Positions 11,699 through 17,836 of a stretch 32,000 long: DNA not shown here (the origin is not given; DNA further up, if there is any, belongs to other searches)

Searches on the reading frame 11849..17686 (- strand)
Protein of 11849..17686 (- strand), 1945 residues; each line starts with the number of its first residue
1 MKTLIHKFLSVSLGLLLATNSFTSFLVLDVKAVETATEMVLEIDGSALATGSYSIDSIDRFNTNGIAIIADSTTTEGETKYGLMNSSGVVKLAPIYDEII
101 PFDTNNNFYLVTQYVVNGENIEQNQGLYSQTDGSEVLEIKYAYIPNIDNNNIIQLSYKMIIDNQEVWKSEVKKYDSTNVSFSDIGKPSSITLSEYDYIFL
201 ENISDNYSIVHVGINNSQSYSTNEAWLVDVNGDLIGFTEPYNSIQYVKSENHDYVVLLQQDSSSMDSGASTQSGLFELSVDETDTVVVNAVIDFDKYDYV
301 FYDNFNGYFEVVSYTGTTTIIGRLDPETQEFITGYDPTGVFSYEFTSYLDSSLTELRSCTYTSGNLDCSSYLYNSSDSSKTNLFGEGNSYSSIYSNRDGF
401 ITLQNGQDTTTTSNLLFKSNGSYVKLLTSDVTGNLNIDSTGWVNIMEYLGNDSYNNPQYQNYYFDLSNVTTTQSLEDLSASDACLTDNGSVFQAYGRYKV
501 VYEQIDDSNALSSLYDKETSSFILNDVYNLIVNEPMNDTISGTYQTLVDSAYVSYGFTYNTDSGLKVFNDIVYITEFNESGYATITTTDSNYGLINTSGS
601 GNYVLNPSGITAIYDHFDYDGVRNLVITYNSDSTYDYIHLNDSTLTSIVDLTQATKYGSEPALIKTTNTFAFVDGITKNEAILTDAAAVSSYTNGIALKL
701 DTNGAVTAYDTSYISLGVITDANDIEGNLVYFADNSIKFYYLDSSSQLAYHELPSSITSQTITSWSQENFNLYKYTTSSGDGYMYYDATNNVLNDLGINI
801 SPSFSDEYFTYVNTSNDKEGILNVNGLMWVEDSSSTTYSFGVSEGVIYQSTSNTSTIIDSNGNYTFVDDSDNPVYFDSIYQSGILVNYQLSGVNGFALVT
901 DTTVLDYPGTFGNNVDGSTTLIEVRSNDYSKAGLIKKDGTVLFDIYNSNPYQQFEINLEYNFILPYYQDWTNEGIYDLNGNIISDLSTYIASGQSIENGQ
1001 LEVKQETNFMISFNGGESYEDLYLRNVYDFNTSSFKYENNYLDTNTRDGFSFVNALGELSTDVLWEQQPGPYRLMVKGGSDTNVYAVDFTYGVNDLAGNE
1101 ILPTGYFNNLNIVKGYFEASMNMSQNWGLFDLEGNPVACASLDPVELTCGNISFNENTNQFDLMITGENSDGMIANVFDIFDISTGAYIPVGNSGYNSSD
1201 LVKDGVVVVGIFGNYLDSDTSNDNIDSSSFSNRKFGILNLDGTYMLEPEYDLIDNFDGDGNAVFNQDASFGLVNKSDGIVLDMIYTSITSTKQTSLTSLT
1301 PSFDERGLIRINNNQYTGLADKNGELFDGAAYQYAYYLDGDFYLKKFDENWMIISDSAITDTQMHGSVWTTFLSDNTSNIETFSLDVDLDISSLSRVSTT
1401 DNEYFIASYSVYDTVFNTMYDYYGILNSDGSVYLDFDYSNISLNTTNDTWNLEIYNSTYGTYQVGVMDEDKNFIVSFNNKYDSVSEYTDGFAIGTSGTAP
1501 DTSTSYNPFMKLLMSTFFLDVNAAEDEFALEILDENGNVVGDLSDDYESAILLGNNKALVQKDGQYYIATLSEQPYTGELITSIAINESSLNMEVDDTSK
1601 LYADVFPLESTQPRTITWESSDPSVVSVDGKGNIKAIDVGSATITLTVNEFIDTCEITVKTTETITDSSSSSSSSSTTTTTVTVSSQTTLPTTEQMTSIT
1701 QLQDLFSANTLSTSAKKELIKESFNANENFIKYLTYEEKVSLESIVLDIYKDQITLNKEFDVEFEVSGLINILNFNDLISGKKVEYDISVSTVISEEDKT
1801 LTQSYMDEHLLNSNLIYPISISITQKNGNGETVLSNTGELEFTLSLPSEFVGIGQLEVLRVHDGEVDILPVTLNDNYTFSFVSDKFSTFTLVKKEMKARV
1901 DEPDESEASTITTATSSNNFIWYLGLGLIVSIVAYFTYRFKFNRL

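Call 114: search_protein_families(library=pfam, proteins=[window:11849-17686:-], max_evalue=0.00001)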
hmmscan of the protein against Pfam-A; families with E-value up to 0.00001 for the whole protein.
window:11849-17686:- (1945 aa): 2 families
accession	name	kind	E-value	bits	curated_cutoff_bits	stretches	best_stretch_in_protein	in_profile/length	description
PF02368.24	Big_2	-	4.1e-11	43.1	22.8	1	1582-1651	3-71/79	Bacterial Ig-like domain (group 2)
PF14903.11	WG_beta_rep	-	7.5e-07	29.5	25.6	0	81-112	1-30/35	WG containing repeat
